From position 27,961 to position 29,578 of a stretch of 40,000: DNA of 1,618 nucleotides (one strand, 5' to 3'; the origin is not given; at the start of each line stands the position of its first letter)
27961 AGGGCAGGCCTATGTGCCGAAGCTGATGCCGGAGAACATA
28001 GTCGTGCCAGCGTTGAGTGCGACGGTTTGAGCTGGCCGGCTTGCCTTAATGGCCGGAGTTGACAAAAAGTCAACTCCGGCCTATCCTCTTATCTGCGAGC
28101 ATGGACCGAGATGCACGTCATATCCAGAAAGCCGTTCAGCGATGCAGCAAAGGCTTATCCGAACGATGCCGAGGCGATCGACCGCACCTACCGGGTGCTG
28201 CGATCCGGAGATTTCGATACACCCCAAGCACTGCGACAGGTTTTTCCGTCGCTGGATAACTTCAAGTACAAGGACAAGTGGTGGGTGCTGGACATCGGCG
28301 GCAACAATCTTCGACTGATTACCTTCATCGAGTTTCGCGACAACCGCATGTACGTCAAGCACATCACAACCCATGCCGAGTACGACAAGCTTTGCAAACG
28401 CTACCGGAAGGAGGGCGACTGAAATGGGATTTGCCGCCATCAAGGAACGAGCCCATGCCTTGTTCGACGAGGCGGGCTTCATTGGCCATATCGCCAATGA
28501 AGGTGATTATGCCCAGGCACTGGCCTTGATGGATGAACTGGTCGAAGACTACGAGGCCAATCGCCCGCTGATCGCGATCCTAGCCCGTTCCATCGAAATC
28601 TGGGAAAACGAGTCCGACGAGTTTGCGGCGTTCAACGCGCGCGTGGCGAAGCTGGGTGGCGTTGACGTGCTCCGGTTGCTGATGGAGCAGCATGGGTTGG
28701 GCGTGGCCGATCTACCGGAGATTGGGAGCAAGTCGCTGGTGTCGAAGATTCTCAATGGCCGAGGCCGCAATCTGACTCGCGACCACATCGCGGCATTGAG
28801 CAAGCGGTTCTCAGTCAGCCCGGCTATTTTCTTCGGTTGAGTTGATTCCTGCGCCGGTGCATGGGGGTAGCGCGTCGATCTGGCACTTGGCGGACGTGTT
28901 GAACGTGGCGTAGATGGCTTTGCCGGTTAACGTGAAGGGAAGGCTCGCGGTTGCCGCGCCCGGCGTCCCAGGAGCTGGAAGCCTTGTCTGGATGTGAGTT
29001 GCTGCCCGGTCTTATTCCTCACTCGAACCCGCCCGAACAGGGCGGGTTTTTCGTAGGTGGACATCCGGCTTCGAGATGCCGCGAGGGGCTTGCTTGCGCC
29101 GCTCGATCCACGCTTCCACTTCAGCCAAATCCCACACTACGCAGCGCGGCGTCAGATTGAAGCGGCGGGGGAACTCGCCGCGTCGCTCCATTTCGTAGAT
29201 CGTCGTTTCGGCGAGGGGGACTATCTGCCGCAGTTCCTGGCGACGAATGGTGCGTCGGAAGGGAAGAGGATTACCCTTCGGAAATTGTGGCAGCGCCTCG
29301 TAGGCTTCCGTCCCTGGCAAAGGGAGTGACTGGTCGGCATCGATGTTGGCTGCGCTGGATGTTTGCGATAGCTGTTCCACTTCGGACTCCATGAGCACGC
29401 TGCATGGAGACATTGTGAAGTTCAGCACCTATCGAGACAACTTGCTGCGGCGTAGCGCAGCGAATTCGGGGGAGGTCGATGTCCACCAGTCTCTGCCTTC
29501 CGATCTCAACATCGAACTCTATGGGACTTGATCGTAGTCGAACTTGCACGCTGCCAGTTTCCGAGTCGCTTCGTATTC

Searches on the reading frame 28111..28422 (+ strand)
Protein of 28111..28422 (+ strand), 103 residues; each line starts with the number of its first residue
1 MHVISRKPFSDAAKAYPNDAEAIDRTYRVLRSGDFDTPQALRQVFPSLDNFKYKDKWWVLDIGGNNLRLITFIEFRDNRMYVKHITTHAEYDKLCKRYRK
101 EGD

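Call 22: search_protein_families(library=pfam, proteins=[window:28111-28422:+], max_evalue=0.001)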
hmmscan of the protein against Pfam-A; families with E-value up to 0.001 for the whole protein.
window:28111-28422:+ (103 aa): 1 family
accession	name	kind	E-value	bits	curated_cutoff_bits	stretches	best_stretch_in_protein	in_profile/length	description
PF09907.15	HigB_toxin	-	3.5e-25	88.5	27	1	21-93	3-73/74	HigB_toxin, RelE-like toxic component of a toxin-antitoxin system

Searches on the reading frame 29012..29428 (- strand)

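Call 22: search_protein_families(library=pfam, proteins=[window:29012-29428:-], max_evalue=0.001)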
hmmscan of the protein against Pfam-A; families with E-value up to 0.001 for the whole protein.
window:29012-29428:- (138 aa): 2 families
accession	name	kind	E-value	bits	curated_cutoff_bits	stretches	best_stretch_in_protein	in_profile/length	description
PF05930.18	Phage_AlpA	-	1.4e-12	47.7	21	1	59-108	2-51/51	Prophage CP4-57 regulatory protein (AlpA)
PF12728.13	HTH_17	-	0.0007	20.2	27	0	64-111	5-50/51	Helix-turn-helix domain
